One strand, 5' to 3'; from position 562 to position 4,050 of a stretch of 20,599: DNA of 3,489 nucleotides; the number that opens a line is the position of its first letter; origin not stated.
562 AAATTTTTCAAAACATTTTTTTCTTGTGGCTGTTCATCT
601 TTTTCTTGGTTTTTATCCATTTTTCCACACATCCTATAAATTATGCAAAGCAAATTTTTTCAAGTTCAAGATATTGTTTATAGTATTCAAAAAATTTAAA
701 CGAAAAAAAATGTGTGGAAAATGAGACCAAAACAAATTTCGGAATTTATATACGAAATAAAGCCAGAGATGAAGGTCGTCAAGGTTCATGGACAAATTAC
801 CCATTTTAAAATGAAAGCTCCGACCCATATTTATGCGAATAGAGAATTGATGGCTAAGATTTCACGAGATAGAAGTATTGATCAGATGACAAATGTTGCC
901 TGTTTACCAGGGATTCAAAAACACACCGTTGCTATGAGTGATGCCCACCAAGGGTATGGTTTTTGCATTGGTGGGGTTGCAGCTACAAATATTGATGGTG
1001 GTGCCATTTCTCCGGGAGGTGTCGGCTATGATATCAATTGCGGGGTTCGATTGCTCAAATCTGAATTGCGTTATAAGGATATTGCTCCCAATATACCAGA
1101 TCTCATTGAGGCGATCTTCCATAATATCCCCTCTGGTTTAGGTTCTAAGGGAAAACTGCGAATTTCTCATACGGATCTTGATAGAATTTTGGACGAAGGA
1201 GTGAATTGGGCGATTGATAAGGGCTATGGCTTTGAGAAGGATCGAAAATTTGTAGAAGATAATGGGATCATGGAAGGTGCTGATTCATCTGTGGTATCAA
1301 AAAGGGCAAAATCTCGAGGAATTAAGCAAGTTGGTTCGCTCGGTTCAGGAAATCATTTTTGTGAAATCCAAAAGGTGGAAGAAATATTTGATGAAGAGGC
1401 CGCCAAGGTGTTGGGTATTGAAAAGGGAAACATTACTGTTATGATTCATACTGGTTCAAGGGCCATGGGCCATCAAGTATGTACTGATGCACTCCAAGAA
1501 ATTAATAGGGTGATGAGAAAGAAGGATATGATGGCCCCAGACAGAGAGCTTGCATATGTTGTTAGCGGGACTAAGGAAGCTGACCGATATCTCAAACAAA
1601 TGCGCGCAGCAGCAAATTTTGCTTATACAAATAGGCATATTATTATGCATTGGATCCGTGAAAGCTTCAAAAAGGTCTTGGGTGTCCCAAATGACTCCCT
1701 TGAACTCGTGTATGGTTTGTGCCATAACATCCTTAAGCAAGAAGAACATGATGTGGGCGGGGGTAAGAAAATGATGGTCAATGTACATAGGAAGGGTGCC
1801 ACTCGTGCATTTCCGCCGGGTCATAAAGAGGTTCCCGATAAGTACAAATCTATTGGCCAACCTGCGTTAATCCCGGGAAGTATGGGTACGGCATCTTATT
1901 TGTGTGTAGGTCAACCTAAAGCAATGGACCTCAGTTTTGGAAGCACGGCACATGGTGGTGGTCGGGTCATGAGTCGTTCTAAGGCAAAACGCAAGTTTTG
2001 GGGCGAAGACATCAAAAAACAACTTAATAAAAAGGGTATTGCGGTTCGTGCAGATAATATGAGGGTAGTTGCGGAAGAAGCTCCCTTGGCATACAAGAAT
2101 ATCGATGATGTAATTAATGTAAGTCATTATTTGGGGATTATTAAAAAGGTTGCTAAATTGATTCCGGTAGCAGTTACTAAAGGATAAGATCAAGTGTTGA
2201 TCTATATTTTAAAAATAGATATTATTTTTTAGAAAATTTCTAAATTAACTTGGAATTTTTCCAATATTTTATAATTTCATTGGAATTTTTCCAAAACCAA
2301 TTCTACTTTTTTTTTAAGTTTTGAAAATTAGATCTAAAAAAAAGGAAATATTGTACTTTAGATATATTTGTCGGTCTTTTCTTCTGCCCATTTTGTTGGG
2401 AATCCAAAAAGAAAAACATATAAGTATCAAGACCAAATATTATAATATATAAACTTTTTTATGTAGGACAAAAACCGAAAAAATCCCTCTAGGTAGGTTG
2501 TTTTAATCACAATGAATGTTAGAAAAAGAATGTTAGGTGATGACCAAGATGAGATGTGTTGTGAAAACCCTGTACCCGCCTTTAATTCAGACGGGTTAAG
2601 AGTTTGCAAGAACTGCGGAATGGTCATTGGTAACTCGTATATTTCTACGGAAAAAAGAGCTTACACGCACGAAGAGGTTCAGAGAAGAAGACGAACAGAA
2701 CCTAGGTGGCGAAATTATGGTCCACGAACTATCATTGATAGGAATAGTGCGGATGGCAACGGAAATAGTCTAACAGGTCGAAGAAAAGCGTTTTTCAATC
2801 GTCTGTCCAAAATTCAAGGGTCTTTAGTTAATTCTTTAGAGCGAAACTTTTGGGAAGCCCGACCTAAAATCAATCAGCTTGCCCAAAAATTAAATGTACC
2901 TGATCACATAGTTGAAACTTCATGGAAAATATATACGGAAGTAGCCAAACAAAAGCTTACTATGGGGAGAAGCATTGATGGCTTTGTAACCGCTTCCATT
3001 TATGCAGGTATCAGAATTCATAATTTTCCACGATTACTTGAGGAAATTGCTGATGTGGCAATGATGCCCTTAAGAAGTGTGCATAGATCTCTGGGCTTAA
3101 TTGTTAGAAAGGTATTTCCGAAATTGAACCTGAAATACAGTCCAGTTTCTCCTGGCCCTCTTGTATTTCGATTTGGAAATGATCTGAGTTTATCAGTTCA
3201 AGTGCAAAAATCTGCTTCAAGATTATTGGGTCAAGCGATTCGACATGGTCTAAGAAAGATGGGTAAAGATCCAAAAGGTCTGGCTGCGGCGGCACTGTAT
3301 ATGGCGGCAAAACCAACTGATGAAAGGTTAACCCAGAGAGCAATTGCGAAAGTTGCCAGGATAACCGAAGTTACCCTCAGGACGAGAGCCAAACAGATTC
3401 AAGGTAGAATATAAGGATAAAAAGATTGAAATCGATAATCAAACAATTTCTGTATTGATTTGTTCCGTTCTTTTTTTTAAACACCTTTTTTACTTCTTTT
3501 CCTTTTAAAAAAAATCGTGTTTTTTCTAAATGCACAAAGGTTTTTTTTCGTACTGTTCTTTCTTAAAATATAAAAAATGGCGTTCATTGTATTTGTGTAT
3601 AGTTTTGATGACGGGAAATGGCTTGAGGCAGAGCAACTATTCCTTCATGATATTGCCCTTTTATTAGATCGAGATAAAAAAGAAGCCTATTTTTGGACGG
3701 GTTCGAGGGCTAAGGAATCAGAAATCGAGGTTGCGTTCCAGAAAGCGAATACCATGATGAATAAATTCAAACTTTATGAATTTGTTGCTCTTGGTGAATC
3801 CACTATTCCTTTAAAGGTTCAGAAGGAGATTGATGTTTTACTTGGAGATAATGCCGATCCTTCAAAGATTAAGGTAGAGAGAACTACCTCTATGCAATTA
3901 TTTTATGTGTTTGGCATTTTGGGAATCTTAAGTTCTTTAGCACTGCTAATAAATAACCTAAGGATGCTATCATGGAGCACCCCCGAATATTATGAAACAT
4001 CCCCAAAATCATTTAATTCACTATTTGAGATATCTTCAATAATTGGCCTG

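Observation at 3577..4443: Single gelsolin-like domain fused to a four-helix transmembrane domain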

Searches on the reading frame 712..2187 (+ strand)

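Call 65: search_protein_families(library=pfam, proteins=[window:712-2187:+], max_evalue=0.0001)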
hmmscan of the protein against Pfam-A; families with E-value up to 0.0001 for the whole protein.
window:712-2187:+ (491 aa): 1 family
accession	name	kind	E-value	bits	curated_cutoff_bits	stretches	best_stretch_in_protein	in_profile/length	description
PF01139.22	RtcB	-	1.6e-165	551.9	27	1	58-491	1-426/426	tRNA-splicing ligase RtcB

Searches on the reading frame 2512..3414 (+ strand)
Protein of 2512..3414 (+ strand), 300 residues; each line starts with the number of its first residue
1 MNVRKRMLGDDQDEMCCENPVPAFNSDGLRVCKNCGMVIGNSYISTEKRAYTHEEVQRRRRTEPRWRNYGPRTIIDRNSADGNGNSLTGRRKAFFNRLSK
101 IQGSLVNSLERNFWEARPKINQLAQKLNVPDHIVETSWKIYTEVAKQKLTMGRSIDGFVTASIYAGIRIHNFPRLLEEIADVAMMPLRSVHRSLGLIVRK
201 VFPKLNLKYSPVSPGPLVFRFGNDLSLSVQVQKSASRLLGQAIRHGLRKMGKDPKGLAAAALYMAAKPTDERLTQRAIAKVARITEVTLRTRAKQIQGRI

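Call 3: search_protein_families(library=pfam, proteins=[window:2512-3414:+], max_evalue=10)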
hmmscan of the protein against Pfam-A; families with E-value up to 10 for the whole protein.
window:2512-3414:+ (300 aa): 4 families
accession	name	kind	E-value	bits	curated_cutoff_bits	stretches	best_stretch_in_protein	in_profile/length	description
PF00382.24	TFIIB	-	1.9e-29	102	23.6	2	215-295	9-88/92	Transcription factor TFIIB repeat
PF01857.25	RB_B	-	0.0021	18.4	26.9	1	118-179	15-78/144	Retinoblastoma-associated protein B domain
PF18487.6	TSR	-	0.0052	17.4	25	1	6-36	18-49/50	Thrombospondin type 1 repeat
PF08271.17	Zn_Ribbon_TF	-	0.038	14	29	1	28-47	18-37/43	TFIIB zinc-binding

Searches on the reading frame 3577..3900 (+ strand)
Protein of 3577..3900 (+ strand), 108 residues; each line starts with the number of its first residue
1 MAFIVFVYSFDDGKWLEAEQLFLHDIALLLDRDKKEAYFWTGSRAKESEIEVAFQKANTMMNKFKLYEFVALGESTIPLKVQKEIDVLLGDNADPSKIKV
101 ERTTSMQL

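Call 3: search_protein_families(library=pfam, proteins=[window:3577-3900:+], max_evalue=10)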
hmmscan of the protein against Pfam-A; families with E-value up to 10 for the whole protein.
window:3577-3900:+ (108 aa): 1 family
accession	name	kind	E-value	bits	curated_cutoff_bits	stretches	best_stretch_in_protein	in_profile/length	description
PF25480.1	DUF7904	-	0.098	12.9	30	1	31-60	39-68/100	Domain of unknown function (DUF7904)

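Call 11: search_solved_structures(query=A2, max_evalue=10, show_alignments=5)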
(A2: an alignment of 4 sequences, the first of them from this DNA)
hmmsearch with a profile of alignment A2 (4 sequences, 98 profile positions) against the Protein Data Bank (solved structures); distinct sequences matched with E-value up to 10: 34.
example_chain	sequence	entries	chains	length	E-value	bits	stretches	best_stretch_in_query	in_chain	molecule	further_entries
9jus_v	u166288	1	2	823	9.7e-11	44.9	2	14-55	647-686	villin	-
3fg7_A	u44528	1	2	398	7.5e-07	32.4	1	25-58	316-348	Villin-1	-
9jvt_v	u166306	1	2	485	1.1e-06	31.9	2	14-56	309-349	Villin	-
1d0n_A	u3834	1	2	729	2e-05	27.8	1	22-60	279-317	HORSE PLASMA GELSOLIN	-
2fgh_A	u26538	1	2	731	2.1e-05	27.8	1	22-60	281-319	gelsolin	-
6jeh_A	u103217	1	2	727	3.7e-05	27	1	23-60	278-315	Gelsolin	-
6jco_A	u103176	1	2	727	3.7e-05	27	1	23-60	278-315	Gelsolin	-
6jeg_A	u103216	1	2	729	3.7e-05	27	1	23-60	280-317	Gelsolin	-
8vkh_G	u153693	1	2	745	4.1e-05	26.9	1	23-60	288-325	Gelsolin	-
8viz_G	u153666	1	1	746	4.2e-05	26.9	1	23-60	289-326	Gelsolin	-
6q9r_A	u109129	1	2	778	5.1e-05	26.6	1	23-60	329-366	Gelsolin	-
6q9z_A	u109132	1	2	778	5.1e-05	26.6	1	23-60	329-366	Gelsolin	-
6qbf_A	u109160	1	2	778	5.1e-05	26.6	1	23-60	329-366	Gelsolin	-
7p2b_A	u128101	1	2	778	5.1e-05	26.6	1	23-60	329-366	Gelsolin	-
3ffn_A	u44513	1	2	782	5.2e-05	26.5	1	23-60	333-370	Gelsolin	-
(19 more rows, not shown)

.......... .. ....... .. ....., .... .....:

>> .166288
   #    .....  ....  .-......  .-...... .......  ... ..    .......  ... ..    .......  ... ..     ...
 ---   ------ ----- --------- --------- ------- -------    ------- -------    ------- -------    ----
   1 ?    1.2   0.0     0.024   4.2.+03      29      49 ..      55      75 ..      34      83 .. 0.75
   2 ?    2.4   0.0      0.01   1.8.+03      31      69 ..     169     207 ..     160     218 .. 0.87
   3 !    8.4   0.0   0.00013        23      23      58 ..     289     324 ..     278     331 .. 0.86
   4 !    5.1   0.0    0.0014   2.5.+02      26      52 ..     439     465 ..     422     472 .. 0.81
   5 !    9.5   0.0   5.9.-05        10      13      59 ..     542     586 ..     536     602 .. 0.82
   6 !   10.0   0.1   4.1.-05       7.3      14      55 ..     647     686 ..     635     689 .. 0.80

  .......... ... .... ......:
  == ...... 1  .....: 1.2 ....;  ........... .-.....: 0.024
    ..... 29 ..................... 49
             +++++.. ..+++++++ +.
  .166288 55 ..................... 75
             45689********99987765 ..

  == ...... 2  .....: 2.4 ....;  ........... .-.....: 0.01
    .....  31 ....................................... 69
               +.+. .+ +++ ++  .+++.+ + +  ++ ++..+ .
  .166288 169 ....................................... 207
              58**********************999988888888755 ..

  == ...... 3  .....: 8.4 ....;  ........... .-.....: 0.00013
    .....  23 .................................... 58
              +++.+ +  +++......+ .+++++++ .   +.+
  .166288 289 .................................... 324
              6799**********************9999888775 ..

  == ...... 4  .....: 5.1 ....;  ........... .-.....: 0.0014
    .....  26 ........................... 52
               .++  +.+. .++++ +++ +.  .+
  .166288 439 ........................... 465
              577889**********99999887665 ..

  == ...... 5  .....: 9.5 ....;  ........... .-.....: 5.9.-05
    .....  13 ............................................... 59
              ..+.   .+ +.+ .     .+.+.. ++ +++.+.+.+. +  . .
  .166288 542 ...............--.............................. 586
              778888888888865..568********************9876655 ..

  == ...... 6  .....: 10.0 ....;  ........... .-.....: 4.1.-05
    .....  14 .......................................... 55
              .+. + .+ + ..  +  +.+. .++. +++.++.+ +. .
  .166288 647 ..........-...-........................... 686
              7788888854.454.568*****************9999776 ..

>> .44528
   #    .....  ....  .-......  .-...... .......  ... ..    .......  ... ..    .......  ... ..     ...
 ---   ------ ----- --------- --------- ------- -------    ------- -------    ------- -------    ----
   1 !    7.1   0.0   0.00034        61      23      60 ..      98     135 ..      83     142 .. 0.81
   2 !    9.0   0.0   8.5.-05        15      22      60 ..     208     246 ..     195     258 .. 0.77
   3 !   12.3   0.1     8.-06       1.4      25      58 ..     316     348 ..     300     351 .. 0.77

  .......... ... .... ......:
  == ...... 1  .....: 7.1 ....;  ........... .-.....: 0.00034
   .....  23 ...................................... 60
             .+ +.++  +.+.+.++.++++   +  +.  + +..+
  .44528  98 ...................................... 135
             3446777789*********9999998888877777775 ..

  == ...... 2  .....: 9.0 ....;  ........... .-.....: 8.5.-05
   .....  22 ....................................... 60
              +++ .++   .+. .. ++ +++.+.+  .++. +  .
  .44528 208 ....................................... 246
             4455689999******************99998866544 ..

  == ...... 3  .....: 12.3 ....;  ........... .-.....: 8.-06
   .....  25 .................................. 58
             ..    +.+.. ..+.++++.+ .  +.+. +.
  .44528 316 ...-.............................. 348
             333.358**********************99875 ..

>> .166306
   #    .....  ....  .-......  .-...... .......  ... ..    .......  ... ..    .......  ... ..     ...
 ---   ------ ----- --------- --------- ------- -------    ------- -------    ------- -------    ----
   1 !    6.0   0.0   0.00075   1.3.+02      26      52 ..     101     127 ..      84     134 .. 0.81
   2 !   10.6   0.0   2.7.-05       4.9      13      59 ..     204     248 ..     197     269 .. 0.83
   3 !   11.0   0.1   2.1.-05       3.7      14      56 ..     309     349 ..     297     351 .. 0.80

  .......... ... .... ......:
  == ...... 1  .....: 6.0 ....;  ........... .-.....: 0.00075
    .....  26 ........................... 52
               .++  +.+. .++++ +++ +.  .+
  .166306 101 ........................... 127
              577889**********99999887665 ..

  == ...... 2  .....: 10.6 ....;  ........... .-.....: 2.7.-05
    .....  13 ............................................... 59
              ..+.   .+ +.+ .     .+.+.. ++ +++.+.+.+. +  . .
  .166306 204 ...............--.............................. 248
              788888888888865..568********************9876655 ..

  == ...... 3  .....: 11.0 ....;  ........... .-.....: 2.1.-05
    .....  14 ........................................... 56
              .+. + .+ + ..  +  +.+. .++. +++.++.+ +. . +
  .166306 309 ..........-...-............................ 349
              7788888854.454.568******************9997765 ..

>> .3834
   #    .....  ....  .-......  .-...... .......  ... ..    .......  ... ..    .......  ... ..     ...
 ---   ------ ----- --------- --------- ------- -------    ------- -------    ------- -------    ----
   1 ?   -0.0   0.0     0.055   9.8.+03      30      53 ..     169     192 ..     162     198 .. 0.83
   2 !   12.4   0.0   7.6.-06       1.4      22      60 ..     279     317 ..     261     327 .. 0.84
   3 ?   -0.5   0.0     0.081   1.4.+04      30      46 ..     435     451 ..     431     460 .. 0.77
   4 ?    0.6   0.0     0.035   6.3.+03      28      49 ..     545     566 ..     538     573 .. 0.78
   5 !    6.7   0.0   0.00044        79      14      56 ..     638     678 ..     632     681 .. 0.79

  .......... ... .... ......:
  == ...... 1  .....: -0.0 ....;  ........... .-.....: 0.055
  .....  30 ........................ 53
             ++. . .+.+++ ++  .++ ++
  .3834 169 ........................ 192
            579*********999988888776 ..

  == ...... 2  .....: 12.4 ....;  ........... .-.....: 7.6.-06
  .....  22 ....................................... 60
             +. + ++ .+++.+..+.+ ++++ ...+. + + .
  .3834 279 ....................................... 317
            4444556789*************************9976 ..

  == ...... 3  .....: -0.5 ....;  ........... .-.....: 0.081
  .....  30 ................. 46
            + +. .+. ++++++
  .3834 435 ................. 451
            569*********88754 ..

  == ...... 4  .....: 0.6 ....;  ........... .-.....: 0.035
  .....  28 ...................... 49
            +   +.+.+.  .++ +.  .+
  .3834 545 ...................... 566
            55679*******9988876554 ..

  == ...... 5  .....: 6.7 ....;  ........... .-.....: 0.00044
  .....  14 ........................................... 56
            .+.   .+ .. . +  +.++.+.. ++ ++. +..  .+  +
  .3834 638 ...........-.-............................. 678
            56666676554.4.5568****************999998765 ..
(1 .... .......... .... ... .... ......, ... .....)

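Call 12: search_protein_families(library=pfam, alignment_id=A2, max_evalue=10)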
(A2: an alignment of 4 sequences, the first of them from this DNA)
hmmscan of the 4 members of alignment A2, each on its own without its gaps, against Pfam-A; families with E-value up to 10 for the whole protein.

A. member 1, seq(103 aa): 1 family
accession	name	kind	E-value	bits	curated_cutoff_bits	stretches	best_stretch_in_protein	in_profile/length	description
PF25480.1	DUF7904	-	0.094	13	30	1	30-60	38-68/100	Domain of unknown function (DUF7904)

B. families by the number of members that match (of 4 scanned): 4 families
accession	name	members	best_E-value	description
PF00626.27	Gelsolin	2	0.024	Gelsolin repeat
PF13684.11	FakA-like_C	1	0.019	Fatty acid kinase subunit A-like, C-terminal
PF17006.10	DUF5087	1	0.035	Domain of unknown function (DUF5087)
PF25480.1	DUF7904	1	0.094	Domain of unknown function (DUF7904)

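Call 21: find_homologous_proteins(query=A2, max_evalue=0.01)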
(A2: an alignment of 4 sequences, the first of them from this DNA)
Query A2 (4 sequences) (103 aa, profile of the alignment): 3 proteins with E <= 0.01 among 927 candidates.
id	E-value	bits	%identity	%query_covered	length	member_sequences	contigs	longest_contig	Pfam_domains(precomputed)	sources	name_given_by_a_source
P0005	4.3e-36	141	49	90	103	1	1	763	PF00626.28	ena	-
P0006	3.5e-26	109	42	96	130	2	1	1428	-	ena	-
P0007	6.4e-20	89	41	72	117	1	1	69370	-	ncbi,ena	-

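Call 25: find_encoding_contigs(protein=P0007, flank=6000, max_places=2)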
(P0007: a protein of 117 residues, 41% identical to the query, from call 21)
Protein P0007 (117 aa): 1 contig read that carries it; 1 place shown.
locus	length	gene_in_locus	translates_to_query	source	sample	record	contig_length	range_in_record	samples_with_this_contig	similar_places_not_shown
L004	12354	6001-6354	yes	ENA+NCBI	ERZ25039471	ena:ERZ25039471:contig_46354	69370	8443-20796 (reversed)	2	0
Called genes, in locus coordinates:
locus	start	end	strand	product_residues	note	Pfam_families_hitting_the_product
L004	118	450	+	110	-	-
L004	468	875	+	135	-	-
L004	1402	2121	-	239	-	PF02127:Peptidase_M18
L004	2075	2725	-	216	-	PF02127:Peptidase_M18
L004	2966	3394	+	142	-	PF01139:RtcB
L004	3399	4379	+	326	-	PF01139:RtcB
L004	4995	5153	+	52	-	-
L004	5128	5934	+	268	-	PF00382:TFIIB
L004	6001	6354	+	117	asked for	-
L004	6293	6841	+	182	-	-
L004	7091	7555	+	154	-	PF01602:Adaptin_N (weak), PF13513:HEAT_EZ (faint), PF13646:HEAT_2 (faint)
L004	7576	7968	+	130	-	-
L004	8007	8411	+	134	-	-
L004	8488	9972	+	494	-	PF02384:N6_Mtase (faint), PF20473:MmeI_Mtase (weak), PF07669:Eco57I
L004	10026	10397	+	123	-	-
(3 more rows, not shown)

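Call 45: search_solved_structures(query=A5, max_evalue=1, show_alignments=0)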
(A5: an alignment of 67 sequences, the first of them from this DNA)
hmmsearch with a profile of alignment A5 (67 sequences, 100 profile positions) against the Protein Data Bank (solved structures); distinct sequences matched with E-value up to 1: 38.
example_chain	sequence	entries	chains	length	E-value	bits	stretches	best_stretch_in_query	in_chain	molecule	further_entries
9jus_v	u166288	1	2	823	8.5e-18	67.6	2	19-61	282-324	villin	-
1d0n_A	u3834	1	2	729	3.1e-13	52.9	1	25-64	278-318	HORSE PLASMA GELSOLIN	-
2fgh_A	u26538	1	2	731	3.1e-13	52.9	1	25-64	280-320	gelsolin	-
6jeh_A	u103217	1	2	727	2.4e-12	50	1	25-64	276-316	Gelsolin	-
6jco_A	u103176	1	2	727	2.7e-12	49.9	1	25-64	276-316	Gelsolin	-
6jeg_A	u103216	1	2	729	2.8e-12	49.8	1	25-64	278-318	Gelsolin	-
8vkh_G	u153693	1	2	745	3.2e-12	49.6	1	25-64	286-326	Gelsolin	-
8viz_G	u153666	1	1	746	3.2e-12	49.6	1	25-64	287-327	Gelsolin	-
6qbf_A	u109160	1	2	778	4e-12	49.3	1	25-64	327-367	Gelsolin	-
6q9z_A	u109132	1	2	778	4.1e-12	49.3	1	25-64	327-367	Gelsolin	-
7p2b_A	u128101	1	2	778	4.1e-12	49.3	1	25-64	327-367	Gelsolin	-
6q9r_A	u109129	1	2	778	4.2e-12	49.3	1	25-64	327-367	Gelsolin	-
3ffn_A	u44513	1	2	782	4.3e-12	49.2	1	25-64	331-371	Gelsolin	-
9jw0_A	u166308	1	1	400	5.1e-09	39.4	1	19-61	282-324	Villin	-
7c2f_B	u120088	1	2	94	1.1e-07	35.1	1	24-72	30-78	Gelsolin-like domain-containing protein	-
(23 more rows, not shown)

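Call 63: find_homologous_proteins(query=A5, max_evalue=0.01)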
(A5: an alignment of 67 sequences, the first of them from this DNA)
Query A5 (67 sequences) (100 aa, profile of the alignment): 8 proteins with E <= 0.01 among 796 candidates.
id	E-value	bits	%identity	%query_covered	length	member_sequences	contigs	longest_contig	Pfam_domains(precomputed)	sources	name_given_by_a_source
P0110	3.3e-25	106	25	91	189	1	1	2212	-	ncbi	-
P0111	1.4e-24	104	23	89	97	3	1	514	-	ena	-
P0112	4.2e-24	102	27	84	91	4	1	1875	-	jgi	jgi:hypothetical protein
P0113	5.2e-24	102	22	85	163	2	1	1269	-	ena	-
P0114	2.8e-22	96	22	84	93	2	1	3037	-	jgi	-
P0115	8.5e-20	88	-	-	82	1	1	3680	-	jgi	-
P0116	1.9e-15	75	21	51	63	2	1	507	-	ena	-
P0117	6.2e-13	66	33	49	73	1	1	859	-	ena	-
